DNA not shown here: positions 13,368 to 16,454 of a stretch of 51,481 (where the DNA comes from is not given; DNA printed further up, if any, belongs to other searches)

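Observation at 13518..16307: Orphan AEP primase + DExH helicase + DUF559 nuclease fusion directly behind rpoN: candidate single-gene conflict system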

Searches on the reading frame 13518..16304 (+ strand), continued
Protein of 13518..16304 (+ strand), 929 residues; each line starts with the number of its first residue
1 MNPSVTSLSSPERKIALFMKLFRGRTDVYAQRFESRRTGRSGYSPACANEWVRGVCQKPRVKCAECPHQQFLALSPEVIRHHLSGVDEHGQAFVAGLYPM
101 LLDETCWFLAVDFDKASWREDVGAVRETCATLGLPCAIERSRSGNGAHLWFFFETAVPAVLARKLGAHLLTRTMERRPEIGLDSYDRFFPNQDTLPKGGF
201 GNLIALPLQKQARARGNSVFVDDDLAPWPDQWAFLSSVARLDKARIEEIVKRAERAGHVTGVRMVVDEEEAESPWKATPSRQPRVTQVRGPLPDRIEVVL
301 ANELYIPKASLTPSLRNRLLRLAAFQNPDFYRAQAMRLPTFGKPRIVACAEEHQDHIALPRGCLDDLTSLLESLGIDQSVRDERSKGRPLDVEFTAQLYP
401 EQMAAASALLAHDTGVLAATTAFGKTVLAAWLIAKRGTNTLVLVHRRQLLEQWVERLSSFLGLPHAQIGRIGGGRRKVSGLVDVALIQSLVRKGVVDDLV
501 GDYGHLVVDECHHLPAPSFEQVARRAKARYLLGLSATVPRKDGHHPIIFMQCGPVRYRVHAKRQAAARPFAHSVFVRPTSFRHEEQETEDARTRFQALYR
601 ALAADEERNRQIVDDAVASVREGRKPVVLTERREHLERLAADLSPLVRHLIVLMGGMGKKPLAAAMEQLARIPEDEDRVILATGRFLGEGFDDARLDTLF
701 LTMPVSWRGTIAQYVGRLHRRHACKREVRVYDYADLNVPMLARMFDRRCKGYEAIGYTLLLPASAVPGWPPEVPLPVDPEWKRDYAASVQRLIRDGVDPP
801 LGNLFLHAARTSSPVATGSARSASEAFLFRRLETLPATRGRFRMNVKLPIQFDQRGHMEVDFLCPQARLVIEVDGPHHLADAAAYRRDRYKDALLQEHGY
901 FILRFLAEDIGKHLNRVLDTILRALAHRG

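Call 13: find_homologous_proteins(query=window:13518-16304:+, max_evalue=0.00001)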
Query window:13518-16304:+ (929 aa): 8000 proteins with E <= 0.00001 among 8000 candidates; the best 120 are listed.
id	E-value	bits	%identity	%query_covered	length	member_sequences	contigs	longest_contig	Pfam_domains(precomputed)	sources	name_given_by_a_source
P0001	0.0e+0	2127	100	100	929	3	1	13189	PF04480.19,PF00270.36,PF22548.3,PF04851.22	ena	-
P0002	0.0e+0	1660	76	100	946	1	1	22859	PF04480.19,PF00270.36,PF22548.3,PF04851.22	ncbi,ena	-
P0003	0.0e+0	1641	76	100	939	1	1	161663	PF04480.19,PF00270.36,PF22548.3,PF04851.22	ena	-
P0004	0.0e+0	1629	75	100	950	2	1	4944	PF04480.19,PF00270.36,PF22548.3,PF04851.22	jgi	jgi:superfamily II DNA or RNA helicase/very-short-patch-repair endonuclease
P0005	0.0e+0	1628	75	100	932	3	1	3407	PF04480.19,PF00270.36,PF22548.3,PF18741.8,PF04851.22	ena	-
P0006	0.0e+0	1625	74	99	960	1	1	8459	PF04480.19,PF00270.36,PF22548.3,PF04851.22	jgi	-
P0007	0.0e+0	1623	75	99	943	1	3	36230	PF04480.19,PF00270.36,PF22548.3,PF04851.22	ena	-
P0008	0.0e+0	1610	74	100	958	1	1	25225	PF04480.19,PF00270.36,PF22548.3,PF04851.22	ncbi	-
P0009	0.0e+0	1591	74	99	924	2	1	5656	PF04480.19,PF00270.36,PF22548.3,PF04851.22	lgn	-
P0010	0.0e+0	1565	72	100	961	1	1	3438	PF04480.19,PF00270.36,PF22548.3,PF04851.22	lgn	-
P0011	0.0e+0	1563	72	99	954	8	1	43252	PF04480.19,PF00270.36,PF22548.3,PF04851.22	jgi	-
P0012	0.0e+0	1557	71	100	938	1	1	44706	PF04480.19,PF00270.36,PF22548.3,PF04851.22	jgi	jgi:superfamily II DNA or RNA helicase/very-short-patch-repair endonuclease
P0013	0.0e+0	1516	71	100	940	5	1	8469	PF04480.19,PF00270.36,PF22548.3,PF04851.22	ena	-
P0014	0.0e+0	1511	70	100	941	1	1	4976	PF04480.19,PF00270.36,PF22548.3,PF04851.22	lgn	-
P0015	0.0e+0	1510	70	100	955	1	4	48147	PF04480.19,PF00270.36,PF22548.3,PF04851.22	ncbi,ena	-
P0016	0.0e+0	1509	71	100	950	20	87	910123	PF04480.19,PF00270.36,PF22548.3,PF04851.22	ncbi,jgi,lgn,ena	jgi:superfamily II DNA or RNA helicase/very-short-patch-repair endonuclease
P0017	0.0e+0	1507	69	100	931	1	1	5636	PF04480.19,PF00270.36,PF22548.3,PF04851.22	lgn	-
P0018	0.0e+0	1506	71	100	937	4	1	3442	PF04480.19,PF00270.36,PF22548.3,PF04851.22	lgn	-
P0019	0.0e+0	1501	70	100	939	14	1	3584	PF04480.19,PF00270.36,PF22548.3,PF04851.22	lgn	-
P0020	0.0e+0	1501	70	100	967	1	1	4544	PF04480.19,PF00270.36,PF22548.3,PF04851.22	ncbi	-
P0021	0.0e+0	1498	71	99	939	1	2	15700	PF04480.19,PF00270.36,PF22548.3,PF04851.22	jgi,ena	-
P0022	0.0e+0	1496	70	100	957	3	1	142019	PF04480.19,PF00270.36,PF22548.3,PF04851.22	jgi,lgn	jgi:superfamily II DNA or RNA helicase/very-short-patch-repair endonuclease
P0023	0.0e+0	1496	70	99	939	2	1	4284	PF04480.19,PF00270.36,PF22548.3,PF04851.22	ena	-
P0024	0.0e+0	1494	70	99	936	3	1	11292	PF04480.19,PF00270.36,PF22548.3,PF04851.22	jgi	-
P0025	0.0e+0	1494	70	100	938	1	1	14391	PF04480.19,PF00270.36,PF22548.3,PF04851.22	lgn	-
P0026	0.0e+0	1490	76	92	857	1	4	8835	PF04480.19,PF00270.36,PF22548.3,PF04851.22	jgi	-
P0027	0.0e+0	1489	70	100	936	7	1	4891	PF04480.19,PF00270.36,PF22548.3,PF04851.22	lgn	-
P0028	0.0e+0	1489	70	100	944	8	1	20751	PF04480.19,PF00270.36,PF22548.3,PF18741.8,PF04851.22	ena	-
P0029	0.0e+0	1488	70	100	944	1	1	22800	PF04480.19,PF00270.36,PF22548.3,PF18741.8,PF04851.22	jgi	jgi:superfamily II DNA or RNA helicase/very-short-patch-repair endonuclease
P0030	0.0e+0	1488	68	99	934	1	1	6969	PF04480.19,PF00270.36,PF22548.3,PF04851.22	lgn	-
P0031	0.0e+0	1487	70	100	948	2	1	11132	PF04480.19,PF00270.36,PF22548.3,PF18741.8,PF04851.22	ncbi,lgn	-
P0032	0.0e+0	1487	69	100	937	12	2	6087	PF04480.19,PF00270.36,PF22548.3,PF04851.22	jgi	jgi:superfamily II DNA or RNA helicase/very-short-patch-repair endonuclease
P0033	0.0e+0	1487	69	99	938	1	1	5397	PF04480.19,PF00270.36,PF22548.3,PF04851.22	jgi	jgi:superfamily II DNA or RNA helicase/very-short-patch-repair endonuclease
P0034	0.0e+0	1486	69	99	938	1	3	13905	PF04480.19,PF00270.36,PF22548.3,PF04851.22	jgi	jgi:superfamily II DNA or RNA helicase/very-short-patch-repair endonuclease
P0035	0.0e+0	1485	69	100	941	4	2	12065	PF04480.19,PF00270.36,PF22548.3,PF04851.22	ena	-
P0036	0.0e+0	1484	69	99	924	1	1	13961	PF04480.19,PF00270.36,PF22548.3,PF04851.22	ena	-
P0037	0.0e+0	1483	75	92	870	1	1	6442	PF04480.19,PF00270.36,PF22548.3,PF04851.22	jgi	-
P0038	0.0e+0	1482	69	99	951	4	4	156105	PF04480.19,PF00270.36,PF22548.3,PF18741.8,PF04851.22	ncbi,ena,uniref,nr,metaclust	ncbi:putative DEAD-like superfamily protein [Candidatus Accumulibacter aalborgensis]|uniref:Putative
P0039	0.0e+0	1482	69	99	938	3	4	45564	PF04480.19,PF00270.36,PF22548.3,PF04851.22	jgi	jgi:superfamily II DNA or RNA helicase/very-short-patch-repair endonuclease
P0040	0.0e+0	1481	69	100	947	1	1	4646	PF04480.19,PF00270.36,PF22548.3,PF04851.22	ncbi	ncbi:MAG: DEAD/DEAH box helicase family protein [Verrucomicrobiota bacterium]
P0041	0.0e+0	1481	69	100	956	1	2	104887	PF04480.19,PF00270.36,PF22548.3,PF04851.22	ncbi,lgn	-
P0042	0.0e+0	1481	69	100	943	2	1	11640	PF04480.19,PF00270.36,PF22548.3,PF04851.22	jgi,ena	-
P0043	0.0e+0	1480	70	100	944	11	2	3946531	PF04480.19,PF00270.36,PF22548.3,PF18741.8,PF04851.22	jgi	jgi:superfamily II DNA or RNA helicase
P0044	0.0e+0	1480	69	99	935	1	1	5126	PF04480.19,PF00270.36,PF22548.3,PF04851.22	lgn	-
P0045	0.0e+0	1479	69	99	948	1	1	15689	PF04480.19,PF00270.36,PF22548.3,PF04851.22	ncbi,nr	ncbi:MAG: DEAD/DEAH box helicase family protein [Planctomycetota bacterium]|nr:DEAD/DEAH box helicas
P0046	0.0e+0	1479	70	99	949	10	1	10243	PF04480.19,PF00270.36,PF22548.3,PF18741.8,PF04851.22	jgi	jgi:superfamily II DNA or RNA helicase/very-short-patch-repair endonuclease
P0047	0.0e+0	1479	69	99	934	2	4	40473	PF04480.19,PF00270.36,PF22548.3,PF18741.8,PF04851.22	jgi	jgi:superfamily II DNA or RNA helicase/very-short-patch-repair endonuclease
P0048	0.0e+0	1478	69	99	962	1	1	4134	PF04480.19,PF00270.36,PF22548.3,PF18741.8,PF04851.22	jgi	jgi:superfamily II DNA or RNA helicase/very-short-patch-repair endonuclease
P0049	0.0e+0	1478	69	100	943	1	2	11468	PF04480.19,PF00270.36,PF22548.3,PF04851.22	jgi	jgi:superfamily II DNA or RNA helicase/very-short-patch-repair endonuclease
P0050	0.0e+0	1478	69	99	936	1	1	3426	PF04480.19,PF00270.36,PF22548.3,PF04851.22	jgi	-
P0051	0.0e+0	1477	69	100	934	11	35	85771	PF04480.19,PF00270.36,PF22548.3,PF04851.22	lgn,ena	-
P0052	0.0e+0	1477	69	100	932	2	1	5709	PF04480.19,PF00270.36,PF22548.3,PF18741.8,PF04851.22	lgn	-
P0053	0.0e+0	1477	69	99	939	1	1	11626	PF04480.19,PF00270.36,PF22548.3,PF18741.8,PF04851.22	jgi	-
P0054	0.0e+0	1477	69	99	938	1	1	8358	PF04480.19,PF00270.36,PF22548.3,PF04851.22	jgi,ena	-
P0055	0.0e+0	1477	69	99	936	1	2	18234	PF04480.19,PF00270.36,PF22548.3,PF04851.22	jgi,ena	-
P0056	0.0e+0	1477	70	98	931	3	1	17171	PF04480.19,PF00270.36,PF22548.3,PF04851.22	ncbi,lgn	-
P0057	0.0e+0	1477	69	100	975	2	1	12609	PF04480.19,PF00270.36,PF22548.3,PF04851.22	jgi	-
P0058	0.0e+0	1477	69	99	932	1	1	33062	PF04480.19,PF00270.36,PF22548.3,PF18741.8,PF04851.22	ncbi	-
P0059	0.0e+0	1477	69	100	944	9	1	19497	PF04480.19,PF00270.36,PF22548.3,PF18741.8,PF04851.22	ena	-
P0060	0.0e+0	1476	69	99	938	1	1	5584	PF04480.19,PF00270.36,PF22548.3,PF18741.8,PF04851.22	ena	-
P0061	0.0e+0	1476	68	99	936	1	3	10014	PF04480.19,PF00270.36,PF22548.3,PF04851.22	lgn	-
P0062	0.0e+0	1475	70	99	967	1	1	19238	PF04480.19,PF00270.36,PF22548.3,PF04851.22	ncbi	-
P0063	0.0e+0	1475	69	100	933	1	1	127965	PF04480.19,PF00270.36,PF22548.3,PF18741.8,PF04851.22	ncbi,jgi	-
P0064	0.0e+0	1475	69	99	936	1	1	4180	PF04480.19,PF00270.36,PF22548.3,PF04851.22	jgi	-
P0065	0.0e+0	1474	69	99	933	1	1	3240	PF04480.19,PF00270.36,PF22548.3,PF18741.8,PF04851.22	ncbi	ncbi:MAG: TOTE conflict system archaeo-eukaryotic primase domain-containing protein [Tepidisphaerale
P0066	0.0e+0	1473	69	99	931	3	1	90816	PF04480.19,PF00270.36,PF22548.3,PF18741.8,PF04851.22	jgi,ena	-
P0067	0.0e+0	1473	70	99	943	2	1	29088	PF04480.19,PF00270.36,PF22548.3,PF04851.22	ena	-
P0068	0.0e+0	1472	70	99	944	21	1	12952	PF04480.19,PF00270.36,PF22548.3,PF18741.8,PF04851.22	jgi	-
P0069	0.0e+0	1472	69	100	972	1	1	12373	PF04480.19,PF00270.36,PF22548.3,PF04851.22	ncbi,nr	ncbi:MAG: DEAD/DEAH box helicase family protein [Planctomycetes bacterium]|nr:DEAD/DEAH box helicase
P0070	0.0e+0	1472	69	100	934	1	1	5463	PF04480.19,PF00270.36,PF22548.3,PF04851.22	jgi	jgi:superfamily II DNA or RNA helicase/very-short-patch-repair endonuclease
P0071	0.0e+0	1472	69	100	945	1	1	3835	PF04480.19,PF00270.36,PF22548.3,PF04851.22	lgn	-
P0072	0.0e+0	1472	68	100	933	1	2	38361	PF04480.19,PF00270.36,PF22548.3,PF18741.8,PF04851.22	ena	-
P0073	0.0e+0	1472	70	99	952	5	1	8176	PF04480.19,PF00270.36,PF22548.3,PF18741.8,PF04851.22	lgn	-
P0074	0.0e+0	1472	69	99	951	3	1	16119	PF04480.19,PF00270.36,PF22548.3,PF18741.8,PF04851.22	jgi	-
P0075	0.0e+0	1472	69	99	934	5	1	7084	PF04480.19,PF00270.36,PF22548.3,PF04851.22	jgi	jgi:superfamily II DNA or RNA helicase/very-short-patch-repair endonuclease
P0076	0.0e+0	1472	69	100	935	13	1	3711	PF04480.19,PF00270.36,PF22548.3,PF04851.22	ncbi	-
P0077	0.0e+0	1470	68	99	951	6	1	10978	PF04480.19,PF00270.36,PF22548.3,PF04851.22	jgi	jgi:superfamily II DNA or RNA helicase/very-short-patch-repair endonuclease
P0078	0.0e+0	1469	69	100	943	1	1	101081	PF04480.19,PF00270.36,PF22548.3,PF04851.22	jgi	jgi:superfamily II DNA or RNA helicase/very-short-patch-repair endonuclease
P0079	0.0e+0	1468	69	99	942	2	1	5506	PF04480.19,PF00270.36,PF22548.3,PF18741.8,PF04851.22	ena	-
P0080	0.0e+0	1468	69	100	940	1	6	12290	PF04480.19,PF00270.36,PF22548.3,PF18741.8,PF04851.22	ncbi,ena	-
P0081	0.0e+0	1468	69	100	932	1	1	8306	PF04480.19,PF00270.36,PF22548.3,PF18741.8,PF04851.22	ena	-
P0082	0.0e+0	1468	69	100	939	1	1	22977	PF04480.19,PF00270.36,PF22548.3,PF04851.22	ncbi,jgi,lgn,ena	-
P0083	0.0e+0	1468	69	100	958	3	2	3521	PF04480.19,PF00270.36,PF22548.3,PF04851.22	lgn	-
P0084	0.0e+0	1468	69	100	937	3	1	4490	PF04480.19,PF00270.36,PF22548.3,PF04851.22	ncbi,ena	-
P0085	0.0e+0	1468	69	100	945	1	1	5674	PF04480.19,PF00270.36,PF22548.3,PF18741.8,PF13401.13,PF04851.22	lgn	-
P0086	0.0e+0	1468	69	99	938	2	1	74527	PF04480.19,PF00270.36,PF22548.3,PF18741.8,PF04851.22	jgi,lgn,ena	-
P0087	0.0e+0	1467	69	100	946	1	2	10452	PF04480.19,PF00270.36,PF22548.3,PF18741.8,PF04851.22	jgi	-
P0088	0.0e+0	1467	68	100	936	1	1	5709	PF04480.19,PF00270.36,PF22548.3,PF04851.22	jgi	jgi:superfamily II DNA or RNA helicase/very-short-patch-repair endonuclease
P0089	0.0e+0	1467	69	99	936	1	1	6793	PF04480.19,PF00270.36,PF22548.3,PF04851.22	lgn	-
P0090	0.0e+0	1467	68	100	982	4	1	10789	PF04480.19,PF00270.36,PF22548.3,PF13401.13,PF04851.22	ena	-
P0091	0.0e+0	1467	69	100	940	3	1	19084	PF04480.19,PF00270.36,PF22548.3,PF04851.22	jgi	jgi:superfamily II DNA or RNA helicase/very-short-patch-repair endonuclease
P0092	0.0e+0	1467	68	99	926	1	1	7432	PF04480.19,PF00270.36,PF22548.3,PF18741.8,PF04851.22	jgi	jgi:superfamily II DNA or RNA helicase/very-short-patch-repair endonuclease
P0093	0.0e+0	1466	68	99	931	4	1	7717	PF04480.19,PF00270.36,PF22548.3,PF04851.22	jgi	-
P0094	0.0e+0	1466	69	99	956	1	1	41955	PF04480.19,PF00270.36,PF22548.3,PF04851.22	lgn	-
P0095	0.0e+0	1466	69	100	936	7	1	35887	PF04480.19,PF00270.36,PF22548.3,PF04851.22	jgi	jgi:superfamily II DNA or RNA helicase/very-short-patch-repair endonuclease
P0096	0.0e+0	1466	69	99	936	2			PF04480.19,PF00270.36,PF22548.3,PF04851.22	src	-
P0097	0.0e+0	1466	69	100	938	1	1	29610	PF04480.19,PF00270.36,PF22548.3,PF18741.8,PF04851.22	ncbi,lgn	-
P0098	0.0e+0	1465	69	99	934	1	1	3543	PF04480.19,PF00270.36,PF22548.3,PF04851.22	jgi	jgi:superfamily II DNA or RNA helicase/very-short-patch-repair endonuclease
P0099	0.0e+0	1465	68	100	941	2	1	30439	PF04480.19,PF00270.36,PF22548.3,PF04851.22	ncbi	-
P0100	0.0e+0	1465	69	99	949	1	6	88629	PF04480.19,PF00270.36,PF22548.3,PF18741.8,PF04851.22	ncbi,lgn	-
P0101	0.0e+0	1465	68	100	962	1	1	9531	PF04480.19,PF00270.36,PF22548.3,PF18741.8,PF04851.22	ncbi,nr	ncbi:MAG: DUF559 domain-containing protein [Lentisphaerae bacterium]|nr:DUF559 domain-containing pro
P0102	0.0e+0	1465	69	99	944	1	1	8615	PF04480.19,PF00270.36,PF22548.3,PF18741.8,PF04851.22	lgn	-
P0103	0.0e+0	1465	69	100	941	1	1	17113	PF04480.19,PF00270.36,PF22548.3,PF04851.22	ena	-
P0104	0.0e+0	1465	69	100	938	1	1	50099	PF04480.19,PF00270.36,PF22548.3,PF04851.22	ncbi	-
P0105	0.0e+0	1464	69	100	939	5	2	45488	PF04480.19,PF00270.36,PF22548.3,PF18741.8,PF04851.22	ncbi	ncbi:MAG: TOTE conflict system archaeo-eukaryotic primase domain-containing protein [Thermoanaerobac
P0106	0.0e+0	1464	68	100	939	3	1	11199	PF04480.19,PF00270.36,PF22548.3,PF18741.8,PF04851.22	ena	-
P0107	0.0e+0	1464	68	100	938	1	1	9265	PF04480.19,PF00270.36,PF22548.3,PF18741.8,PF04851.22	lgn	-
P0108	0.0e+0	1463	70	100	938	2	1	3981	PF04480.19,PF00270.36,PF22548.3,PF04851.22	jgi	-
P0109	0.0e+0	1463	68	99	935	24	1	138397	PF04480.19,PF00270.36,PF22548.3,PF04851.22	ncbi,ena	-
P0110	0.0e+0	1463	67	100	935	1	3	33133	PF04480.19,PF00270.36,PF22548.3,PF04851.22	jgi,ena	jgi:superfamily II DNA or RNA helicase/very-short-patch-repair endonuclease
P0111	0.0e+0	1463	69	99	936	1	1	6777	PF04480.19,PF00270.36,PF22548.3,PF04851.22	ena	-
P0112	0.0e+0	1463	67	100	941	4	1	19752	PF04480.19,PF00270.36,PF22548.3,PF04851.22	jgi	jgi:superfamily II DNA or RNA helicase/very-short-patch-repair endonuclease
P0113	0.0e+0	1463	68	100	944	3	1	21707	PF04480.19,PF00270.36,PF22548.3,PF04851.22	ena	-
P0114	0.0e+0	1463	68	100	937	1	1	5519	PF04480.19,PF00270.36,PF22548.3,PF04851.22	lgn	-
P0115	0.0e+0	1463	68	99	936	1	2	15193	PF04480.19,PF00270.36,PF22548.3,PF18741.8,PF04851.22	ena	-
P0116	0.0e+0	1462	68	99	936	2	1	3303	PF04480.19,PF00270.36,PF22548.3,PF18741.8,PF04851.22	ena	-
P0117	0.0e+0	1462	68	99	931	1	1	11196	PF04480.19,PF00270.36,PF22548.3,PF18741.8,PF04851.22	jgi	-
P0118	0.0e+0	1462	68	99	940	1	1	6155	PF04480.19,PF00270.36,PF22548.3,PF18741.8,PF04851.22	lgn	-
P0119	0.0e+0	1462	68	100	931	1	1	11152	PF04480.19,PF00270.36,PF22548.3,PF18741.8,PF04851.22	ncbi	-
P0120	0.0e+0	1462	68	100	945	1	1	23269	PF04480.19,PF00270.36,PF22548.3,PF18741.8,PF13401.13,PF04851.22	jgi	-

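Call 16: find_encoding_contigs(protein=P0001, flank=10000, max_places=4)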
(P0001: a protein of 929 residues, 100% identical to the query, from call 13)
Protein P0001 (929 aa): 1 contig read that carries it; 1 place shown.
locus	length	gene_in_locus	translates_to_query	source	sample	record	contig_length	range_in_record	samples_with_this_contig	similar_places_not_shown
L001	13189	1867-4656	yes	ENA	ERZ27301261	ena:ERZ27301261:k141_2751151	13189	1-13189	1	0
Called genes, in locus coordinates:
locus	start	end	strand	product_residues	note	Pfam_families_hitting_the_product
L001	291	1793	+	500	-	PF00309:Sigma54_AID, PF04963:Sigma54_CBD, PF08281:Sigma70_r4_2 (faint), PF04552:Sigma54_DBD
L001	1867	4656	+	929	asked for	PF22548:AEP-TOTE, PF00270:DEAD, PF04851:ResIII, PF04480:DUF559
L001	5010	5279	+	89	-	PF11848:DUF3368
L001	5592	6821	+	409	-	PF07676:PD40 (faint)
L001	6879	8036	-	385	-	PF02684:LpxB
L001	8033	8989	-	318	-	PF01408:GFO_IDH_MocA, PF02629:CoA_binding (weak), PF02894:GFO_IDH_MocA_C (faint), PF22725:GFO_IDH_MocA_C3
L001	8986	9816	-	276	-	PF17930:LpxI_N, PF06230:LpxI_C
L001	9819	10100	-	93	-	PF04456:DUF503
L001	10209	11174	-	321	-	-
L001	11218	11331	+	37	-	-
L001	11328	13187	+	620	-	?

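Call 24: find_encoding_contigs(protein=P0016, flank=8000, max_places=4)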
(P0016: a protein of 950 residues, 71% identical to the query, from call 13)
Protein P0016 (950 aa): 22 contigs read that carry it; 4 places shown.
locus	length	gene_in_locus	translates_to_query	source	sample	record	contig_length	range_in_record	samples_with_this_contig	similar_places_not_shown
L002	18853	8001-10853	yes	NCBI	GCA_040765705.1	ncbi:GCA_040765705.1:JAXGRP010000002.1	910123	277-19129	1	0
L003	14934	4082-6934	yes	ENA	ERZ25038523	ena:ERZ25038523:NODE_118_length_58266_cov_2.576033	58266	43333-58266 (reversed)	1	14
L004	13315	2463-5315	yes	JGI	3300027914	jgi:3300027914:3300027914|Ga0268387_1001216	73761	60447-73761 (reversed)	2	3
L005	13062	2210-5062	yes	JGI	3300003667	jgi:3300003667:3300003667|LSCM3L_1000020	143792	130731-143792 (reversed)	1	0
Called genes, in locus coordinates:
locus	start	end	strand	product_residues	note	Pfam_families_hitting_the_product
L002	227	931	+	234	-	-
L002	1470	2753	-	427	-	PF01548:DEDD_Tnp_IS110, PF02371:Transposase_20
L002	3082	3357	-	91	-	-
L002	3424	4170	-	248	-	-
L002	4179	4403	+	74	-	-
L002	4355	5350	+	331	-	PF00239:Resolvase, PF07508:Recombinase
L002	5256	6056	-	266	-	-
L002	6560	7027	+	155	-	-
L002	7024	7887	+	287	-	PF14907:NTP_transf_5 (faint), PF08843:AbiEii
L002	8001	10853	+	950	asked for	PF22548:AEP-TOTE, PF00270:DEAD, PF04851:ResIII, PF04480:DUF559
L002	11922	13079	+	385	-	PF01381:HTH_3, PF13560:HTH_31, PF06114:Peptidase_M78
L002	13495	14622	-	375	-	PF00589:Phage_integrase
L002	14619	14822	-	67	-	-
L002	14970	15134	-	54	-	-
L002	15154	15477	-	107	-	-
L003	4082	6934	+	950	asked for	PF22548:AEP-TOTE, PF00270:DEAD, PF04851:ResIII, PF04480:DUF559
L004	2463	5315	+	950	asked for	PF22548:AEP-TOTE, PF00270:DEAD, PF04851:ResIII, PF04480:DUF559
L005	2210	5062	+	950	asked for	PF22548:AEP-TOTE, PF00270:DEAD, PF04851:ResIII, PF04480:DUF559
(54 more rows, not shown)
